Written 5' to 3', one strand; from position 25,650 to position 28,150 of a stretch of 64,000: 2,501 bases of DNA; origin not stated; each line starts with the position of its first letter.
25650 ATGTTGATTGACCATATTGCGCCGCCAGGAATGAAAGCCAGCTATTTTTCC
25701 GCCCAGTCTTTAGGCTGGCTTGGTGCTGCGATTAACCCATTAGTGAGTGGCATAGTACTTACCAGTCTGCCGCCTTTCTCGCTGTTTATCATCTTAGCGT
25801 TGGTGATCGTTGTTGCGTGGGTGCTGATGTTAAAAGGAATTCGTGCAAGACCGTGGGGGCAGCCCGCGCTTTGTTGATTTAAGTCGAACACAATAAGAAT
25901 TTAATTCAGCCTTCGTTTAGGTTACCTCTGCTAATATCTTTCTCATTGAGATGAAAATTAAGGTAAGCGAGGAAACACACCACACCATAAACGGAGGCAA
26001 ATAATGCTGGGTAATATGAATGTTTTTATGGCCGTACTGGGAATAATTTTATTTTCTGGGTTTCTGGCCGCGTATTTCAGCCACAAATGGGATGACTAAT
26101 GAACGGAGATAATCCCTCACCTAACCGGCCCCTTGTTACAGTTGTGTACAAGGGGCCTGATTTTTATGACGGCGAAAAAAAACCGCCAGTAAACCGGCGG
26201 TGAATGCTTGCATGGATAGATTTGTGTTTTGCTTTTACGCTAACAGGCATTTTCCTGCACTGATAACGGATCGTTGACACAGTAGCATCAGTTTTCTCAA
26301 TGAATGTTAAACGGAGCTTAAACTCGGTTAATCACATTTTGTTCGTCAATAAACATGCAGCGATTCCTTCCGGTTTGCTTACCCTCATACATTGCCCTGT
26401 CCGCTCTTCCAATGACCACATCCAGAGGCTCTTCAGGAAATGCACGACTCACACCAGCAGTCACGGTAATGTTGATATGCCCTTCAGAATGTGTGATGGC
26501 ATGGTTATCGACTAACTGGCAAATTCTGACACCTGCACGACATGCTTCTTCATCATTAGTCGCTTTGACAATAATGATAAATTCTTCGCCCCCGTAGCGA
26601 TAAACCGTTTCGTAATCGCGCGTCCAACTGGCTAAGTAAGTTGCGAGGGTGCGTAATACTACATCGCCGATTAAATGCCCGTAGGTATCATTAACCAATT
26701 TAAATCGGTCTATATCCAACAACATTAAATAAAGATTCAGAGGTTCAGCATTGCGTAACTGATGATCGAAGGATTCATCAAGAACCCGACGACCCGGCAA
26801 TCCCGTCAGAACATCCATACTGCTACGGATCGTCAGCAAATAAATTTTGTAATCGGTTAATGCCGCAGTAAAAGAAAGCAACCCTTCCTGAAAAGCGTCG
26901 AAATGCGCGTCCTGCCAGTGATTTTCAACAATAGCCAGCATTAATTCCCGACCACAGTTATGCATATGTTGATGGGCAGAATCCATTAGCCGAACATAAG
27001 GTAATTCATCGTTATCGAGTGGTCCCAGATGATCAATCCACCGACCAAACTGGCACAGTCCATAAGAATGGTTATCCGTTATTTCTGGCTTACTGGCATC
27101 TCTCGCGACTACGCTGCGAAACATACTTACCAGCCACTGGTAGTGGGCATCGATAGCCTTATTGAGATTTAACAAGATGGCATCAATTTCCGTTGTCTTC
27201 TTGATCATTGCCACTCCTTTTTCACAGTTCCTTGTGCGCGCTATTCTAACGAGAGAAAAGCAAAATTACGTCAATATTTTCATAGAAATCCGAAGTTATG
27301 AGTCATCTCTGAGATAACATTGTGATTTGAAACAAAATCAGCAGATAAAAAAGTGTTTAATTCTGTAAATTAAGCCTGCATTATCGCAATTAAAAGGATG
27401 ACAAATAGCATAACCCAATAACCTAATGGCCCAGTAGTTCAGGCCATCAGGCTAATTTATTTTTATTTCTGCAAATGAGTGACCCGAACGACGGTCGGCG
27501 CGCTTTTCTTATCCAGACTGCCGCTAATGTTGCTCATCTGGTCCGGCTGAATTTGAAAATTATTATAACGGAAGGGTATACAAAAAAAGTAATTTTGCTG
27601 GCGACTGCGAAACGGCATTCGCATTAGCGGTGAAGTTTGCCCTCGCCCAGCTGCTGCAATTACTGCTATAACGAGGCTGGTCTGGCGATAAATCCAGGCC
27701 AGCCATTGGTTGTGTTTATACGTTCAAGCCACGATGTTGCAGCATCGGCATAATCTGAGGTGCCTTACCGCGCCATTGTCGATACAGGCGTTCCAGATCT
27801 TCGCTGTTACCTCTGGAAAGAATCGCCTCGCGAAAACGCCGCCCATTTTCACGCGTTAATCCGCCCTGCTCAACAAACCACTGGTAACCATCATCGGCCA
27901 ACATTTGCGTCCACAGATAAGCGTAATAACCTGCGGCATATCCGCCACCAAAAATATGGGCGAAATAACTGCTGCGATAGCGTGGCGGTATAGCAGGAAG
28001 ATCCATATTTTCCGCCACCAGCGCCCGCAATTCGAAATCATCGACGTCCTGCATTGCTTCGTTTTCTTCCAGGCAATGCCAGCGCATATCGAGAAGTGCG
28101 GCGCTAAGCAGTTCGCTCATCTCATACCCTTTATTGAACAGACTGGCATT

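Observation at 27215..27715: dgcZ-dcp interval lacks ydeI and ydeJ but holds a 94-codon open frame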

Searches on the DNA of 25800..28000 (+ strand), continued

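Call 32: get_annotated_region(hit=H66, flank=2000)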
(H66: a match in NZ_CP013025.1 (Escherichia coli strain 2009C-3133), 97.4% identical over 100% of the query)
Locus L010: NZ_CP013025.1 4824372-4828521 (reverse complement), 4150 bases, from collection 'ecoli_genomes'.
description: Escherichia coli strain 2009C-3133 chromosome, complete genome
organism: Escherichia coli strain 2009C-3133 (NCBI taxid 562)
replicon: chromosome; assembly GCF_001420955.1
host: Homo sapiens; source: stool; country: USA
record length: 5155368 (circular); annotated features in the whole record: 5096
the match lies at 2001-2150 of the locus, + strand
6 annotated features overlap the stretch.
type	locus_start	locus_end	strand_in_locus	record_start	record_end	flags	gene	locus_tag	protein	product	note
CDS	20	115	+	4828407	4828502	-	mgtS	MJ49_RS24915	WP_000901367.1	protein MgtS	-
CDS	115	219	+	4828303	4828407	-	mgtT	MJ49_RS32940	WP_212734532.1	hypothetical protein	-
CDS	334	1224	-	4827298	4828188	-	dgcZ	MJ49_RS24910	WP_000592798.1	diguanylate cyclase DgcZ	-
CDS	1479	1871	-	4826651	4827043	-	ydeI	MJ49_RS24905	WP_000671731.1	YdeI family stress tolerance OB fold protein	-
CDS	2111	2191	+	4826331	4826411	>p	-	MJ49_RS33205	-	2-oxo-tetronate isomerase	incomplete; partial in the middle of a contig; missing N-terminus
CDS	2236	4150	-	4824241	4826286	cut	dcp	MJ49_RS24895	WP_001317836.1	peptidyl-dipeptidase Dcp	-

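Call 33: get_annotated_region(hit=H73, flank=2000)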
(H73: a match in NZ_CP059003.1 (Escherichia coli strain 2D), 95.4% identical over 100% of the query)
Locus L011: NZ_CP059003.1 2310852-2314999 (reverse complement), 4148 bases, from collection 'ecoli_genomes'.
description: Escherichia coli strain 2D chromosome, complete genome
organism: Escherichia coli strain 2D (NCBI taxid 562)
replicon: chromosome; assembly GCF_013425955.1
host: Homo sapiens; source: blood; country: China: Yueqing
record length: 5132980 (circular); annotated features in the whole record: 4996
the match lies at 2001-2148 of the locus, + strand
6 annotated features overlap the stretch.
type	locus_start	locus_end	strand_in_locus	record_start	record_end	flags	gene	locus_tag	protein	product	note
CDS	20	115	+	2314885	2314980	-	mgtS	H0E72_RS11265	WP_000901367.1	protein MgtS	-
CDS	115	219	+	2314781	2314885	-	mgtT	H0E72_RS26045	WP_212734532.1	hypothetical protein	-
CDS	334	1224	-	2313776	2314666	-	dgcZ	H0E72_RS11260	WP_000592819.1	diguanylate cyclase DgcZ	-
CDS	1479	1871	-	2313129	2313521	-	ydeI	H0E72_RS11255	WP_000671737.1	YdeI family stress tolerance OB fold protein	-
CDS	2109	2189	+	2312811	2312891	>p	-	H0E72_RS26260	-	2-oxo-tetronate isomerase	incomplete; partial in the middle of a contig; missing N-terminus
CDS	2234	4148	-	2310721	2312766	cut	dcp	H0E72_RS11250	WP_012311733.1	peptidyl-dipeptidase Dcp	-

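Call 34: get_annotated_region(hit=H76, flank=2000)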
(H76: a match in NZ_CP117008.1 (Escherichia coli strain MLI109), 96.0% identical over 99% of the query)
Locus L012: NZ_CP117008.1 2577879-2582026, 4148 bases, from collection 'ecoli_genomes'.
description: Escherichia coli strain MLI109 chromosome, complete genome
organism: Escherichia coli strain MLI109 (NCBI taxid 562)
replicon: chromosome; assembly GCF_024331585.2
host: Homo sapiens; source: stool sample; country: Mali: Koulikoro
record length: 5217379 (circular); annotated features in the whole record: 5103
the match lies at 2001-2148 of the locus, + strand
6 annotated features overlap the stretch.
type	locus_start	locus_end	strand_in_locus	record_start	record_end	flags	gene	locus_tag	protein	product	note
CDS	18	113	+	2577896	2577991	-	mgtS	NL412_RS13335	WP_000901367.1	protein MgtS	-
CDS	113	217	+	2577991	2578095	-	mgtT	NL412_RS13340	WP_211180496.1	protein MgtT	-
CDS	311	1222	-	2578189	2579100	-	dgcZ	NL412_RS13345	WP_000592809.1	diguanylate cyclase DgcZ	-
CDS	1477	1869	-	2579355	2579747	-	ydeI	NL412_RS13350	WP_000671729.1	YdeI family stress tolerance OB fold protein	-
CDS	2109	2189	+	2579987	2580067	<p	-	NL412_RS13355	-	2-oxo-tetronate isomerase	incomplete; partial in the middle of a contig; missing N-terminus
CDS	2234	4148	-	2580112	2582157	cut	dcp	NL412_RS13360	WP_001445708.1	peptidyl-dipeptidase Dcp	-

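Call 35: get_annotated_region(hit=H59, flank=2000)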
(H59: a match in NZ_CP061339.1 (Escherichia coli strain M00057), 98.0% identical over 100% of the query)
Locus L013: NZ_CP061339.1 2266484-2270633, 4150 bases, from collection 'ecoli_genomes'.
description: Escherichia coli strain M00057 chromosome, complete genome
organism: Escherichia coli strain M00057 (NCBI taxid 562)
replicon: chromosome; assembly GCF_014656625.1
host: Homo sapiens; source: feces; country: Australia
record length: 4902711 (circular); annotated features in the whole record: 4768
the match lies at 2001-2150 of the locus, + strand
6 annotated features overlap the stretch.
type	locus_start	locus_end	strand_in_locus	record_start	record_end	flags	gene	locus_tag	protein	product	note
CDS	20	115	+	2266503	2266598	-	mgtS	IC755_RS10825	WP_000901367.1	protein MgtS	-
CDS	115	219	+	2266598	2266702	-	mgtT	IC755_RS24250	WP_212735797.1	hypothetical protein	-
CDS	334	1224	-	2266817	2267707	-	dgcZ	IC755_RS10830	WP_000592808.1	diguanylate cyclase DgcZ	-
CDS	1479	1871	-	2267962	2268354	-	ydeI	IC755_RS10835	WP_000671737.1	YdeI family stress tolerance OB fold protein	-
CDS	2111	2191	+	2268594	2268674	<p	-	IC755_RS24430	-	2-oxo-tetronate isomerase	incomplete; partial in the middle of a contig; missing N-terminus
CDS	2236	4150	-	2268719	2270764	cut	dcp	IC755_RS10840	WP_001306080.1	peptidyl-dipeptidase Dcp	-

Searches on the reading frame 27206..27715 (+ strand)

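Call 21: search_protein_families(library=ncbifam, proteins=[L004:5258-5650:-, L004:5926-6444:+], max_evalue=0.01)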
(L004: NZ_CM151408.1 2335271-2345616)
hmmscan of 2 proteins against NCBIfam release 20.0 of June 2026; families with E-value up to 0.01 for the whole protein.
L004:5258-5650:- (130 aa): 3 families
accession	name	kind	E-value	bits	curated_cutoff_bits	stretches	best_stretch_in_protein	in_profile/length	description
NF007471.0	PRK10053.1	equivalog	6.2e-78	258.9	179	1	1-130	1-130/130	YdeI family stress tolerance OB fold protein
TIGR00156.1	TIGR00156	subfamily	1.4e-60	203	108.15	1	1-130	1-126/128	YgiW/YdeI family stress tolerance OB fold protein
NF033674.1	stress_OB_fold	domain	7.4e-26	90.5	35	1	6-130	4-111/111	NirD/YgiW/YdeI family stress tolerance protein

L004:5926-6444:+ (172 aa): 5 families
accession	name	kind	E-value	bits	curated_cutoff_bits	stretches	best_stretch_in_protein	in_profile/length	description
NF002972.0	PRK03657.1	equivalog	5.2e-99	329.2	201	1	1-171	1-171/175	2-oxo-tetronate isomerase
TIGR00199.1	PncC_domain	subfamily_domain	1.5e-60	203.7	68.9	1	24-169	1-147/149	nicotinamide-nucleotide amidohydrolase family protein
NF002975.0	PRK03661.1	equivalog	1e-42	145.6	212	1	15-171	4-161/164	nicotinamide-nucleotide amidase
NF001813.0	PRK00549.1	equivalog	4.2e-35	121.5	379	1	18-171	257-411/414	competence/damage-inducible protein A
TIGR00200.1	cinA_nterm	subfamily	3.7e-24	85.2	243.15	1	18-171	259-411/414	CinA family nicotinamide mononucleotide deamidase-related protein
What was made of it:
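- On YdeI/YgiW OB-fold stress tolerance proteins (NF007471 / TIGR00156): K-12 YdeI scores 258.9 bits over 1-130 (call 21).
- On YdeJ / CinA-PncC domain proteins (NF002972): K-12 YdeJ scores 329 bits over 1-171 (call 21).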

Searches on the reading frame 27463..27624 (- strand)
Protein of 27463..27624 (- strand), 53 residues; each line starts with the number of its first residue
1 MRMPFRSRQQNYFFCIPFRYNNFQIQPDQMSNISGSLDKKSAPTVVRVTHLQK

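Call 21: search_protein_families(library=ncbifam, proteins=[window:27463-27624:-], max_evalue=0.01)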
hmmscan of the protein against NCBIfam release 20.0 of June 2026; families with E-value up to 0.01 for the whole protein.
window:27463-27624:- (53 aa): 2 families
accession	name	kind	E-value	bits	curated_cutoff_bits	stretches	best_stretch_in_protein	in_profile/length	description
NF007471.0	PRK10053.1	equivalog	2.3e-11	43.6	179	1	5-53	81-130/130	YdeI family stress tolerance OB fold protein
TIGR00156.1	TIGR00156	subfamily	6.5e-08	32.7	108.15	1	19-53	92-126/128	YgiW/YdeI family stress tolerance OB fold protein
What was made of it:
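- It scores 43.6 bits against a 179-bit cut-off (call 21).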

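Call 46: list_cluster_members(proteins=[window:27466-27624:-, window:27475-27624:+])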
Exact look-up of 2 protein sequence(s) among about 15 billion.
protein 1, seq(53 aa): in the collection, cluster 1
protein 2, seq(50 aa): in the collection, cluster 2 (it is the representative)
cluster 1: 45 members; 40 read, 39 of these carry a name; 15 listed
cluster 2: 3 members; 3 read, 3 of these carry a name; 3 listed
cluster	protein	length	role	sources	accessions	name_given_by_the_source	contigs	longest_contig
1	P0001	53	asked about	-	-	hypothetical protein WCH81_004344 [Escherichia coli] | Bacterial OB-fold domain-containing protein n=1 Tax=Escherichia coli TaxID=562 ... | conserved domain protein [Escherichia coli IHE3034]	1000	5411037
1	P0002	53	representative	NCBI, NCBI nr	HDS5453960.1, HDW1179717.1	TPA: hypothetical protein RK181_000289 [Escherichia coli] | hypothetical protein [Escherichia coli]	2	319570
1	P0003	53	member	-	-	TPA: hypothetical protein HJL26_001282 [Escherichia coli] | Uncharacterized protein n=2 Tax=Escherichia coli TaxID=562 RepID=A0A0V9HG72_ECOLX | conserved hypothetical protein [Escherichia coli str. 'clone D i2']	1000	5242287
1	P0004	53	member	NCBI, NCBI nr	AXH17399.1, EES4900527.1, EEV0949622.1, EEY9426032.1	TPA: hypothetical protein RMT45_000033 [Escherichia coli] | hypothetical protein DV870_05175 [Escherichia coli]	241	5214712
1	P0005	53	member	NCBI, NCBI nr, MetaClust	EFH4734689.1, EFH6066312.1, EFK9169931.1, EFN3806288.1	hypothetical protein FQG48_19065 [Escherichia coli] | hypothetical protein [Escherichia coli] | status=active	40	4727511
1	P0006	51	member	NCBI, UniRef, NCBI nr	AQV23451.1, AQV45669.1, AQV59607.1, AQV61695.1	hypothetical protein BE964_02815 [Escherichia coli] | Bacterial OB-fold domain-containing protein n=2 Tax=Escherichia coli TaxID=562 ...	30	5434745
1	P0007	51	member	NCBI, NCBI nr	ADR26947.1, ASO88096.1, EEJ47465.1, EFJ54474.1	hypothetical protein HMPREF1621_01443 [Escherichia coli A25922R] | hypothetical protein NRG857_07615 [Escherichia coli O83:H1 str. NRG 857C]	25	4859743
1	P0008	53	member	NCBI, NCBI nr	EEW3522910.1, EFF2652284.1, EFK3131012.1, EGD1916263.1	hypothetical protein LQ278_004189 [Escherichia coli] | hypothetical protein [Escherichia coli]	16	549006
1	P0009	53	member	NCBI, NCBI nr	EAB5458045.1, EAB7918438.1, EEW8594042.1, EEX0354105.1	hypothetical protein DTY81_21940 [Escherichia coli] | hypothetical protein [Escherichia coli]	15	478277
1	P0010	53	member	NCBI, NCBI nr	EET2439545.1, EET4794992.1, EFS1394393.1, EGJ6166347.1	hypothetical protein G3M71_11105 [Escherichia coli] | hypothetical protein [Escherichia coli]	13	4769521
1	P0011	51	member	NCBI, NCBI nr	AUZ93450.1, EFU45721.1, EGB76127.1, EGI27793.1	putative periplasmic protein [Escherichia coli TA206] | hypothetical protein BXO92_21595 [Escherichia coli]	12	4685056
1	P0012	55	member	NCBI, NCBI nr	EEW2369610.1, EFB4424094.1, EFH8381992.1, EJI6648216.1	hypothetical protein FQE93_03990 [Escherichia coli] | hypothetical protein [Escherichia coli]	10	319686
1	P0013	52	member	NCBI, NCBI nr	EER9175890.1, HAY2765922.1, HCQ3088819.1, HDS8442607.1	TPA: hypothetical protein QH706_000336, partial [Escherichia coli] | hypothetical protein [Escherichia coli]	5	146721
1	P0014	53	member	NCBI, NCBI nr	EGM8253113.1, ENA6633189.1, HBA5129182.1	hypothetical protein ABGE77_001629 [Escherichia coli] | hypothetical protein [Escherichia coli]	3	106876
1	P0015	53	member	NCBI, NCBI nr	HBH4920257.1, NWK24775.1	hypothetical protein GXN70_02400 [Escherichia coli] | hypothetical protein [Escherichia coli]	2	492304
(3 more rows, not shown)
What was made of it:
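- The identical 53-aa product is predicted on more than 1,000 contigs (call 46). Gene callers predict it widely (call 46).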
